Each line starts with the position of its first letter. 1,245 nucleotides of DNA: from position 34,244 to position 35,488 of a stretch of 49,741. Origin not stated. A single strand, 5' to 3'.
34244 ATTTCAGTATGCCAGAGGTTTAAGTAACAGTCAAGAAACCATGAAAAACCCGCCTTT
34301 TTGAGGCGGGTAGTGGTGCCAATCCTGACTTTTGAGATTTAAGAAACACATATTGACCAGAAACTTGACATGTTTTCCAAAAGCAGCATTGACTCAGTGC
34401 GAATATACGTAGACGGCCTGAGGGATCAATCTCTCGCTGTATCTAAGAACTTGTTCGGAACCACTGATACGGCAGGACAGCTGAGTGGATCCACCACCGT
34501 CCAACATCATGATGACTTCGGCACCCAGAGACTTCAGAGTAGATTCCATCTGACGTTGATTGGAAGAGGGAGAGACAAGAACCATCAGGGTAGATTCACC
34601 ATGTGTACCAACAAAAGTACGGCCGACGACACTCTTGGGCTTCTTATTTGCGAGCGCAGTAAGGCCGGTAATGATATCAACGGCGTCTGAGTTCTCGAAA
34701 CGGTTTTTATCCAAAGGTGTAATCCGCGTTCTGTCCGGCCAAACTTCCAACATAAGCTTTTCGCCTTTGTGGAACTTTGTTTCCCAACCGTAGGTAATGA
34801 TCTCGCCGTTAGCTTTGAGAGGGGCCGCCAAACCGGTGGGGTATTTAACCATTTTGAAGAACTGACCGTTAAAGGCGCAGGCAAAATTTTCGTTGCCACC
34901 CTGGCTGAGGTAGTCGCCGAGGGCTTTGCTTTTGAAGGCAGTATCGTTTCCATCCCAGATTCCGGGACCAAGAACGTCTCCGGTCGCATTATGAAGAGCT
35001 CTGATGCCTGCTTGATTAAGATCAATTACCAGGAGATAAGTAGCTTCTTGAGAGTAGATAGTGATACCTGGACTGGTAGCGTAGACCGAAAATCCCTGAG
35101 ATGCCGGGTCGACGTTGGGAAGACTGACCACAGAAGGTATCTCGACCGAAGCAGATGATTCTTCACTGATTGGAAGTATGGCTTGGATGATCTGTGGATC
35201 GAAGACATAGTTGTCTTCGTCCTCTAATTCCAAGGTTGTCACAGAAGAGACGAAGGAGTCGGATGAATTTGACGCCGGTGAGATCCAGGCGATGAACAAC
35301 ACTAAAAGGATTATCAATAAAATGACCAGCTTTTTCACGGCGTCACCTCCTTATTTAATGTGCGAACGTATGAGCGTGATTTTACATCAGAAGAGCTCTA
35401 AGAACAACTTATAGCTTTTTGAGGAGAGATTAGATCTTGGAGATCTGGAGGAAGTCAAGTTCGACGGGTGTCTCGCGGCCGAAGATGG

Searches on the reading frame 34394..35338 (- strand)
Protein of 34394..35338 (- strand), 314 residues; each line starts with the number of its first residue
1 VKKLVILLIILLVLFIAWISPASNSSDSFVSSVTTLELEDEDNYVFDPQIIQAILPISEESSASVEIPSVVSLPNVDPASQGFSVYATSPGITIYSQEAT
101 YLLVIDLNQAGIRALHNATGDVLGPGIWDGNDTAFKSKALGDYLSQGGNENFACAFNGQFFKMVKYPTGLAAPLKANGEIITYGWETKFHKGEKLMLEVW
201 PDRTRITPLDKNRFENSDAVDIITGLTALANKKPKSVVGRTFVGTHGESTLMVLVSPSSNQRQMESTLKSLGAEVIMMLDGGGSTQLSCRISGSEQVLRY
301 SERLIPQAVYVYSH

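Call 7: search_protein_families(library=pfam, proteins=[window:34394-35338:-], max_evalue=0.1)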
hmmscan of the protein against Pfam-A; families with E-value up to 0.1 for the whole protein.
window:34394-35338:- (314 aa): 1 family
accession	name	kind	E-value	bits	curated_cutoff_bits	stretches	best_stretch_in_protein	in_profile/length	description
PF09992.14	NAGPA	-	2.4e-08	34.8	25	1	154-312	5-169/169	Phosphodiester glycosidase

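Call 8: search_protein_families(library=ncbifam, proteins=[window:34394-35338:-], max_evalue=0.1)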
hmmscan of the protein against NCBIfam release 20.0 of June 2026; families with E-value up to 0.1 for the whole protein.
window:34394-35338:- (314 aa): 0 families

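Call 85: search_protein_families(library=phrogs, proteins=[window:34394-35338:-], max_evalue=0.01)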
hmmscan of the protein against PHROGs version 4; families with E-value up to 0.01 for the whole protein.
window:34394-35338:- (314 aa): 0 families
